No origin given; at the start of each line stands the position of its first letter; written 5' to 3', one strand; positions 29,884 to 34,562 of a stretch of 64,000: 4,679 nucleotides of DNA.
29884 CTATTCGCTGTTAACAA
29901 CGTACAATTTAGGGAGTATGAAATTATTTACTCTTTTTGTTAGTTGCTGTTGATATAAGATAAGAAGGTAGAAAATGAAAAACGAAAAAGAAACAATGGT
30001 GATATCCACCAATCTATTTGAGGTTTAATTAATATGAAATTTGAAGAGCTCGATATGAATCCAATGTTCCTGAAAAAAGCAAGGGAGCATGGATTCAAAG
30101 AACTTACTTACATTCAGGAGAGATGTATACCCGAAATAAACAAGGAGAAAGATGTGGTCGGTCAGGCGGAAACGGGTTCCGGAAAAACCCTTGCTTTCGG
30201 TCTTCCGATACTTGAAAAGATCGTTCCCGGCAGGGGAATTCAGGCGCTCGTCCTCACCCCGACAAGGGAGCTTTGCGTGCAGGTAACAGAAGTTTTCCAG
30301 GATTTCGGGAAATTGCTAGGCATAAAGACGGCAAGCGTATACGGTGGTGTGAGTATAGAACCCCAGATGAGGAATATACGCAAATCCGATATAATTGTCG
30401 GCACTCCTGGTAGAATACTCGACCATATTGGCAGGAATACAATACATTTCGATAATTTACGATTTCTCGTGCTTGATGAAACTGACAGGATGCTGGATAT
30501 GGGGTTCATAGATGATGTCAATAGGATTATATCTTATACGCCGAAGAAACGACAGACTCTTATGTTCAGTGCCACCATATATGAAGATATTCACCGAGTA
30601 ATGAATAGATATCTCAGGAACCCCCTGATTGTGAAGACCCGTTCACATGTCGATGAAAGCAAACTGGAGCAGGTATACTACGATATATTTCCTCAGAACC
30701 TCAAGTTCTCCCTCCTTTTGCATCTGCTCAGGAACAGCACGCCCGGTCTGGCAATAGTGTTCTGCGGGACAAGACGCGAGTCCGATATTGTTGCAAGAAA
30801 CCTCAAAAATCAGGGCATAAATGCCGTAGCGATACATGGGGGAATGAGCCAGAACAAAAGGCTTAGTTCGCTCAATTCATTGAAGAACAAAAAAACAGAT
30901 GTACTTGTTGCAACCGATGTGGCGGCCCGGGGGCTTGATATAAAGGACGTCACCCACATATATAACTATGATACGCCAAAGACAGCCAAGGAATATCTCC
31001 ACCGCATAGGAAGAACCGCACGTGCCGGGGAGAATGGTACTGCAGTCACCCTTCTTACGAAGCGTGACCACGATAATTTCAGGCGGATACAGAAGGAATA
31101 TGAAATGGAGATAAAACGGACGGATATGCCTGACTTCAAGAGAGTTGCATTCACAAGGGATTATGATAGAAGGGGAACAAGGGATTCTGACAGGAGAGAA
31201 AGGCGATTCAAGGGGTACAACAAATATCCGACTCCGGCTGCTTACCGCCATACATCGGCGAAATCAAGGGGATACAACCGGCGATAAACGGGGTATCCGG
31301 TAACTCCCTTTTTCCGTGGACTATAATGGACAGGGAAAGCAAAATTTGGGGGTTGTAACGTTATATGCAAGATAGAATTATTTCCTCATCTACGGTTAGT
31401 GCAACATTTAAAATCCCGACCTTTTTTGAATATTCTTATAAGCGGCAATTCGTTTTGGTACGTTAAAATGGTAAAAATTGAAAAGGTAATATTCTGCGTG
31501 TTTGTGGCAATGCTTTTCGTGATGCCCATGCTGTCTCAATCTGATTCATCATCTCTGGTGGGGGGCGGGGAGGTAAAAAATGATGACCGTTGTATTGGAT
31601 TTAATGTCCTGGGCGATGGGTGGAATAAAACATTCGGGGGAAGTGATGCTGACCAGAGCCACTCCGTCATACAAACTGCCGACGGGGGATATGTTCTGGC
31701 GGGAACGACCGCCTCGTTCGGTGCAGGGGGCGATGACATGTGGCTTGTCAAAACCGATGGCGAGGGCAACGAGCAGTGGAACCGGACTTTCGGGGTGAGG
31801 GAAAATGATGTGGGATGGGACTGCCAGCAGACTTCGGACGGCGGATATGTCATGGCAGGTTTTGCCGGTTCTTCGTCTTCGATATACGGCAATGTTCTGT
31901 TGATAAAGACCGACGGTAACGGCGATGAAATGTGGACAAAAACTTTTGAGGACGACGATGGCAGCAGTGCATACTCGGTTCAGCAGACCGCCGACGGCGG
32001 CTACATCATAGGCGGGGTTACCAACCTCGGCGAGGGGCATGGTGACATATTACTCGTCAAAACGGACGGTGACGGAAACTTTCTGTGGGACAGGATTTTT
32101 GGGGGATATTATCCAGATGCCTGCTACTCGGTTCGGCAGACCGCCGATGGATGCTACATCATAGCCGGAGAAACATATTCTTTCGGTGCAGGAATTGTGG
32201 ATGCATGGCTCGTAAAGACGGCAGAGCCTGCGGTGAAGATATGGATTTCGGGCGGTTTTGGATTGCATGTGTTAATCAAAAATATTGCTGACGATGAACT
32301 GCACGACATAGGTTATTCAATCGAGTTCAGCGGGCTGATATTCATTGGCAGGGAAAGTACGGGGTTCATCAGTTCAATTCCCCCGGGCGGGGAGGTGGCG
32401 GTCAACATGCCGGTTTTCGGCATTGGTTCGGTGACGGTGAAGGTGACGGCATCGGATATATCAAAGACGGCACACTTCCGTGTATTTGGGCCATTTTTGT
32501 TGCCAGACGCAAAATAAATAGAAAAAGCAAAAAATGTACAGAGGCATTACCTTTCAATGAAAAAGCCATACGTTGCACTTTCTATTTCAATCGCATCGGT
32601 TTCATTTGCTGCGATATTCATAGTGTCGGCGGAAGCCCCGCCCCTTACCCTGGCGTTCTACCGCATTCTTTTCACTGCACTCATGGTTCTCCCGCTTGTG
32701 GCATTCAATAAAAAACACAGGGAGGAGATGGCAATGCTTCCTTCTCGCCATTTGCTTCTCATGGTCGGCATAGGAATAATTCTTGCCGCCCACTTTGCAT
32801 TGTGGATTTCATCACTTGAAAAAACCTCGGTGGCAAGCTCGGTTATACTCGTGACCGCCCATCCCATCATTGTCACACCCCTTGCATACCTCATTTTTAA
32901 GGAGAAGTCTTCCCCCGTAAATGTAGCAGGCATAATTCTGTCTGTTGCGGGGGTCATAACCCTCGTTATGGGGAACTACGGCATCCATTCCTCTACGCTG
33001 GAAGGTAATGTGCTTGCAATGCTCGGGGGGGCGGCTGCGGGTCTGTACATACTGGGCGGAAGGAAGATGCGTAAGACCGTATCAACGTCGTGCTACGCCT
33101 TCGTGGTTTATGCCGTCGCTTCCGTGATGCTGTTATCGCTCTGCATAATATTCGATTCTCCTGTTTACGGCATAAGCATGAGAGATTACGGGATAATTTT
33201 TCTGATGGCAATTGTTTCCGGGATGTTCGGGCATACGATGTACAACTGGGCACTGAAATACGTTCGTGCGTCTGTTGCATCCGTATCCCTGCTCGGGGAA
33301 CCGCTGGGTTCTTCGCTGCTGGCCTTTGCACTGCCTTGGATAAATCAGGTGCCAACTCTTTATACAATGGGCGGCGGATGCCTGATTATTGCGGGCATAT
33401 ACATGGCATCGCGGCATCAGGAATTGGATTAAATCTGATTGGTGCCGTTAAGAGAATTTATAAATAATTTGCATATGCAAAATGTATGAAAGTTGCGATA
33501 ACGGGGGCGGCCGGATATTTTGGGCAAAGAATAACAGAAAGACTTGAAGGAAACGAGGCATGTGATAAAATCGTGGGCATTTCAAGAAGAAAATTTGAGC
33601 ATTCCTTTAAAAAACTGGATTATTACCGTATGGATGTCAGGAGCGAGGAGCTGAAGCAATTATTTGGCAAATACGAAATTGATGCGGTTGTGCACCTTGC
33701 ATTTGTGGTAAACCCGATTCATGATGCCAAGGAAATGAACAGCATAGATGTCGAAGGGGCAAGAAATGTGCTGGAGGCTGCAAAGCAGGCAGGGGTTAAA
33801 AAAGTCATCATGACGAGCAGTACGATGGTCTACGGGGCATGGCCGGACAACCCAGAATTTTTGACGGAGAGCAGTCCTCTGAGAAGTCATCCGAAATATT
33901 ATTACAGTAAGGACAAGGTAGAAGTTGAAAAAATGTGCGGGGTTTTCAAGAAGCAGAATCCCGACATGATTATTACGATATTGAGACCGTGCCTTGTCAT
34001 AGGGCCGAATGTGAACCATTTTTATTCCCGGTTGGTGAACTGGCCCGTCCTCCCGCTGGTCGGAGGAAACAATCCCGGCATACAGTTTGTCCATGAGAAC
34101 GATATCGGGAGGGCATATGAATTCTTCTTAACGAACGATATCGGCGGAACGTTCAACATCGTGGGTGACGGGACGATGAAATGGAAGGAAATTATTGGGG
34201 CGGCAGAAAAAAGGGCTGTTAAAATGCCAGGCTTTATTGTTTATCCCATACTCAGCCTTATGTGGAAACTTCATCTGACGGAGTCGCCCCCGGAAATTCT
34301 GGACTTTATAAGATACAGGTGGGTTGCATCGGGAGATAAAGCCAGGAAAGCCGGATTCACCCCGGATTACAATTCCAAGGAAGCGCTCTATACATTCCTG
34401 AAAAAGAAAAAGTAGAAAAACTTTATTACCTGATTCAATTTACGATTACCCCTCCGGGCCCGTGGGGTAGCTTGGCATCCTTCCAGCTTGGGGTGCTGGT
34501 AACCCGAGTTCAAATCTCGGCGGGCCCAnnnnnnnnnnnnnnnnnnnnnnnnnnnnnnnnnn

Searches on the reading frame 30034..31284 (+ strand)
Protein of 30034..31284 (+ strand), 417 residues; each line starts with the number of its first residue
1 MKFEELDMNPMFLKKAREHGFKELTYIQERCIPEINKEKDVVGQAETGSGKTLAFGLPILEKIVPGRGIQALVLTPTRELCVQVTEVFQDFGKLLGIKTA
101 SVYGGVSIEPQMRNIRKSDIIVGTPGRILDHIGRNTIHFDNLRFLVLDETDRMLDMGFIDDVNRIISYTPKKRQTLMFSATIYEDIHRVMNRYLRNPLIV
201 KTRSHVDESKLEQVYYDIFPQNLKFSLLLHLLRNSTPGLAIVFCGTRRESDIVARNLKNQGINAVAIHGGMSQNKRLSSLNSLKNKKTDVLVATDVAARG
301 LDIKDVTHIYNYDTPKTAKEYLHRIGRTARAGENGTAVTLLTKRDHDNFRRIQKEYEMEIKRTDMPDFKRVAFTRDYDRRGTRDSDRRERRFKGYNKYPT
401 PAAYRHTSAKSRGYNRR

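Call 13: search_protein_families(library=pfam, proteins=[window:30034-31284:+], max_evalue=0.01)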
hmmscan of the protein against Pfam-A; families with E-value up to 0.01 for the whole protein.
window:30034-31284:+ (417 aa): 4 families
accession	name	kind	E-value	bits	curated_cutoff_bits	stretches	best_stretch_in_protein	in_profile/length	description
PF00270.35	DEAD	-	1.8e-53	181.1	26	1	25-188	1-166/167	DEAD/DEAH box helicase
PF00271.37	Helicase_C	-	8.9e-33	113.3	23.5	1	224-332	2-110/110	Helicase conserved C-terminal domain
PF04851.21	ResIII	-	1.4e-08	35.3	22.5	1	23-182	3-162/164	Type III restriction enzyme, res subunit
PF14617.12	CMS1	-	0.0038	17.1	35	1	117-167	173-218/250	U3-containing 90S pre-ribosomal complex subunit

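Call 17: search_protein_families(library=padloc, proteins=[window:30034-31284:+], max_evalue=0.01)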
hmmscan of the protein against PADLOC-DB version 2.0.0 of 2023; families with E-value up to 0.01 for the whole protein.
window:30034-31284:+ (417 aa): 71 families (the best 25 are shown)
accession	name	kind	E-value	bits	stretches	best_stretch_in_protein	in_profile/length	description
PDLC02503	BrxHI|BrxHII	-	2e-24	83.9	1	19-346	20-357/698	BrxHI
PDLC03960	SngC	-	3.4e-24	83.6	1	17-351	18-382/720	-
PDLC02864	DpdF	-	5e-24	83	1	210-360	206-357/610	DpdF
PDLC02861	DpdF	-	3.5e-23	79.8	1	18-361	23-364/611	DpdF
PDLC03928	PsyrT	-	1.9e-21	74.1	1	28-347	26-351/689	-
PDLC02870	DpdF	-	1.2e-17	61.6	1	19-346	9-335/534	DpdF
PDLC02863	DpdF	-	1.5e-13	48.5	1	238-349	51-162/488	DpdF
PDLC02501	BrxHI|BrxHII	-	7.6e-13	45.4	1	19-342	19-353/925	BrxHI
PDLC01533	Cas3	-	1.9e-12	44.3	2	28-141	40-151/897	CAS-I; effector_G3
PDLC02707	PbeA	-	3.5e-12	43.7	1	224-333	508-619/672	PbeA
PDLC02862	DpdF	-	1.2e-11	41.3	1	236-348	356-470/811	DpdF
PDLC02623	DrmD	-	1.3e-11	41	1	228-339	520-631/1040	DrmD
PDLC00174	HamB1|HamB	-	2.6e-11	40.1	1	35-149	315-428/1163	DEAD-box helicase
PDLC01252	Cas3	-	9e-11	39.8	1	44-351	5-308/324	CAS-I; effector_G3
PDLC02897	DpdJ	-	3.3e-10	36.4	1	240-330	358-450/1570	DpdJ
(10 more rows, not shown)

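Call 40: search_protein_families(library=ncbifam, proteins=[window:30034-31284:+], max_evalue=0.001)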
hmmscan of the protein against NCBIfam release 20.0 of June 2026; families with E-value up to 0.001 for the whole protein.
window:30034-31284:+ (417 aa): 44 families (the best 25 are shown)
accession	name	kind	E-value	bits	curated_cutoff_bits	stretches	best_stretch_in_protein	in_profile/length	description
NF053631.1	RNA_helic_CshA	equivalog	2e-130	435.6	646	1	3-372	1-372/434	degradosome RNA helicase CshA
NF008744.0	PRK11776.1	equivalog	7.3e-114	380.8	524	1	2-370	5-375/460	ATP-dependent RNA helicase DbpA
NF053711.1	RNA_heli_RhlE1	exception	2.7e-98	329.6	750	1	1-369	1-376/434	RNA helicase RhlE1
NF008394.0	PRK11192.1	equivalog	3.7e-98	329.2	507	1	1-369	3-379/441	ATP-dependent RNA helicase SrmB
NF007882.0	PRK10590.1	equivalog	1.1e-94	318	743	1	1-369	1-377/456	ATP-dependent RNA helicase RhlE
NF008642.0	PRK11634.1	equivalog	8.2e-91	305.3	989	1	2-371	7-379/628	DEAD/DEAH family ATP-dependent RNA helicase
NF053710.1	RNA_heli_RhlE2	exception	2.6e-90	303.6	925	1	1-392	1-404/635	RNA helicase RhlE2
NF053636.1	DDHlcsCsdAPsy1082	equivalog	6.2e-87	292.2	890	1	2-362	4-370/512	DEAD/DEAH box helicase CsdA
NF002340.1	PRK01297.1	equivalog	4.9e-79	265.8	564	1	2-353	2-365/372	ATP-dependent RNA helicase RhlB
NF003419.0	PRK04837.1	equivalog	8.3e-78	262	588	1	2-363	10-382/424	ATP-dependent RNA helicase RhlB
NF003390.0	PRK04537.1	equivalog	7.3e-70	236.6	732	1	2-345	10-365/572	ATP-dependent RNA helicase RhlB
TIGR01389.1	recQ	equivalog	3.3e-27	95.2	640.2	1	18-364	8-351/591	DNA helicase RecQ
NF010337.0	PRK13766.1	equivalog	4.4e-24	84.6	610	2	230-360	359-499/781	Hef nuclease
TIGR00614.1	recQ_fam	subfamily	4.2e-20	72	219.8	1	181-360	175-349/470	RecQ family ATP-dependent DNA helicase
TIGR04121.1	DEXH_lig_assoc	equivalog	8.3e-18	63.5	850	1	19-339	10-354/804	ligase-associated DNA damage response DEXH box helicase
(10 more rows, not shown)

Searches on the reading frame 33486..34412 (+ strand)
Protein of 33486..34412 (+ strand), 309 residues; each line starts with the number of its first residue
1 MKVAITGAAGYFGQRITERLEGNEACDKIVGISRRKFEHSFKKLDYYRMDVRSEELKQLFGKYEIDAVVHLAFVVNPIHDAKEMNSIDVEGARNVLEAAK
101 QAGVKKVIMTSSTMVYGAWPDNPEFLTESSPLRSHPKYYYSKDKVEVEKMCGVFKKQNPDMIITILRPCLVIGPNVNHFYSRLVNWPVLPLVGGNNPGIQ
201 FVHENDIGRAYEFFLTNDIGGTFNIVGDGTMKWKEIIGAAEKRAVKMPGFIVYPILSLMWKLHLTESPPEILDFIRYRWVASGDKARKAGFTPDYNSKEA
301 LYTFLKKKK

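Call 13: search_protein_families(library=pfam, proteins=[window:33486-34412:+], max_evalue=0.01)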
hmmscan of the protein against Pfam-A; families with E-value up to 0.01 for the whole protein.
window:33486-34412:+ (309 aa): 7 families
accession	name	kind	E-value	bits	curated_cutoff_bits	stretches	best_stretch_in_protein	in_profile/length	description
PF01370.27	Epimerase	-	2.9e-32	112.4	20.9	1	3-225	1-239/240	NAD dependent epimerase/dehydratase family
PF01073.25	3Beta_HSD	-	6.1e-15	55.4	22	1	4-185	1-195/280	3-beta hydroxysteroid dehydrogenase/isomerase family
PF16363.11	GDP_Man_Dehyd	-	1.7e-12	47.9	27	1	5-158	2-171/332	GDP-mannose 4,6 dehydratase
PF13460.12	NAD_binding_10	-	5.8e-09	36.5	27.2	1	7-149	1-129/184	NAD(P)H-binding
PF07993.18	NAD_binding_4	-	8.4e-09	35.4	20.1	1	54-173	80-209/258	Male sterility protein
PF04321.23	RmlD_sub_bind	-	1.3e-07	31.4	27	1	1-183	1-163/287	RmlD substrate binding domain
PF02719.21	Polysacc_synt_2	-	5.8e-07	29.4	20.2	1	3-112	1-128/293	Polysaccharide biosynthesis protein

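Call 22: find_encoding_contigs(protein=window:33486-34412:+, flank=10000, max_places=10)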
Protein window:33486-34412:+ (309 aa): 3 contigs read that carry it; 1 place shown.
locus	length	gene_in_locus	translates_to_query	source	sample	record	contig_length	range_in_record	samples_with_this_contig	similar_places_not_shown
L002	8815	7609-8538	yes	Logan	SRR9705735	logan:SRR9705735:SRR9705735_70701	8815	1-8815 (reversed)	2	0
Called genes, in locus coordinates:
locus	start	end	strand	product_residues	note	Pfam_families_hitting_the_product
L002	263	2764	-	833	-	PF08126:Propeptide_C25 (weak), PF01364:Peptidase_C25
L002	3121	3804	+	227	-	PF00801:PKD, PF18911:PKD_4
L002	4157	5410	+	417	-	PF00270:DEAD, PF04851:ResIII, PF00271:Helicase_C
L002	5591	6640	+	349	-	-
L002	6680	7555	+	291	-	PF00892:EamA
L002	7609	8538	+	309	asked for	PF01073:3Beta_HSD, PF01370:Epimerase, PF02719:Polysacc_synt_2 (weak), PF04321:RmlD_sub_bind, PF13460:NAD_binding_10, PF16363:GDP_Man_Dehyd, PF07993:NAD_binding_4 (weak)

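Call 24: find_related_loci(query=window:33486-34412:+, collection=genome_contigs, flank=10000)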
Query window:33486-34412:+ (309 aa) in genome_contigs; peptide patterns used: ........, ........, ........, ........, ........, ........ (x = any residue, [..] = any of these).
43 stretches matched a pattern; 2 encode a relative of the query (tblastn E <= 1e-3); 2 distinct loci.
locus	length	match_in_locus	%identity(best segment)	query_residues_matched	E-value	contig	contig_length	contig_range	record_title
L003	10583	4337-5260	61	1-309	2e-135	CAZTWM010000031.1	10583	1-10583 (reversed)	MAG TPA_asm: uncultured Thermoplasmatales archaeon isolate binchicken_co6_228 genome assembly, contig: NODE_7651_length_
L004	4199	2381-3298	33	3-304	5e-59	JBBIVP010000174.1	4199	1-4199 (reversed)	MAG: bacterium isolate SLF170214_bin_8 NODE_18851_length_4199_cov_4.373311, whole genome shotgun sequence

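Call 30: search_protein_families(library=pfam, proteins=[L003:5445-5882:+, L003:5882-6841:+, L003:6841-7584:+, L003:7934-10453:+, L003:1929-3287:-, L003:986-1942:-], max_evalue=0.001)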
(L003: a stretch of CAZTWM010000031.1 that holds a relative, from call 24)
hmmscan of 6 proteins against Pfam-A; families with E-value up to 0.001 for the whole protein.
L003:5445-5882:+ (146 aa): 3 families
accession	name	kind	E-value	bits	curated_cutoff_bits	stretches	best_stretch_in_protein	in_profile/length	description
PF03551.20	PadR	-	7.5e-13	48.7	27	1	9-75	1-74/75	Transcriptional regulator PadR-like family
PF03965.22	Penicillinase_R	-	3.7e-05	24.5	22.6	1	24-87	24-86/115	Penicillinase repressor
PF02334.22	RTP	-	0.00066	20.6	26.7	0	2-58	7-66/113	Replication terminator protein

L003:5882-6841:+ (320 aa): 7 families
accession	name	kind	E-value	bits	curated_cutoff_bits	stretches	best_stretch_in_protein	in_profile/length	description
PF00005.33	ABC_tran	-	4.6e-38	131.3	25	1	20-162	2-136/137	ABC transporter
PF13304.12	AAA_21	-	3.1e-14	54.2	27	2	102-192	220-298/304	AAA domain, putative AbiEii toxin, Type IV TA system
PF13732.12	DrrA1-3_C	-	1e-08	36.2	27.4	1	216-299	1-81/81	ATP-binding protein DrrA1-3-like, C-terminal domain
PF13175.12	AAA_15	-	5.5e-08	33.3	32.1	0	22-63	24-55/374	AAA ATPase domain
PF02463.25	SMC_N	-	9.3e-06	25.7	40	1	31-200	26-208/220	RecF/RecN/SMC N terminal domain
PF13555.12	AAA_29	-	5.3e-05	23.3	27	1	21-63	14-55/61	P-loop containing region of AAA domain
PF13476.12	AAA_23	-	9e-05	23.6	27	1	30-58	20-48/201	AAA domain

L003:6841-7584:+ (248 aa): 2 families
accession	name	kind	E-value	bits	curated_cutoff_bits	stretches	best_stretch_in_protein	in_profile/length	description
PF01061.29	ABC2_membrane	-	1.5e-39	136.1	26.9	1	5-212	3-208/211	ABC-2 type transporter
PF12698.13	ABC2_membrane_3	-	2.2e-19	70.2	31.6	1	44-240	151-345/347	ABC-2 family transporter protein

L003:7934-10453:+ (840 aa): 5 families
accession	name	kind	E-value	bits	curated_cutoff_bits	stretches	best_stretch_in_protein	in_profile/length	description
PF13570.13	Beta-prop_ACSF4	-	2.3e-20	73.7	133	2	659-773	60-183/329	Beta-alanine-activating enzyme, beta-propeller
PF13360.13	PQQ_2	-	3.5e-19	69.8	27.6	2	669-803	2-137/233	Outer membrane protein assembly factor BamB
PF04916.18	Phospholip_B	-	5e-12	45.7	27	1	46-331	29-299/487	Phospholipase B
PF25292.1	Beta-prop_CGLA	-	3e-11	43.8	26.8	1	655-688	39-72/316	Lambda-carrageenase beta-propeller domain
PF18975.6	DUF5711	-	0.00029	20.6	26.3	0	537-600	257-320/344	Family of unknown function (DUF5711)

L003:1929-3287:- (453 aa): 1 family
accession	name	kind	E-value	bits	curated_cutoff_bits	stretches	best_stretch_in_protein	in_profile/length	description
PF04443.18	LuxE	-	7.9e-27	94.6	24.9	1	258-443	197-389/391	Acyl-protein synthetase, LuxE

L003:986-1942:- (319 aa): 1 family
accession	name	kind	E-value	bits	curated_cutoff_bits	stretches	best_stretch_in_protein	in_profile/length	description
PF01841.26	Transglut_core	-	6.6e-11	42.9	23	1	93-210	3-107/108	Transglutaminase-like superfamily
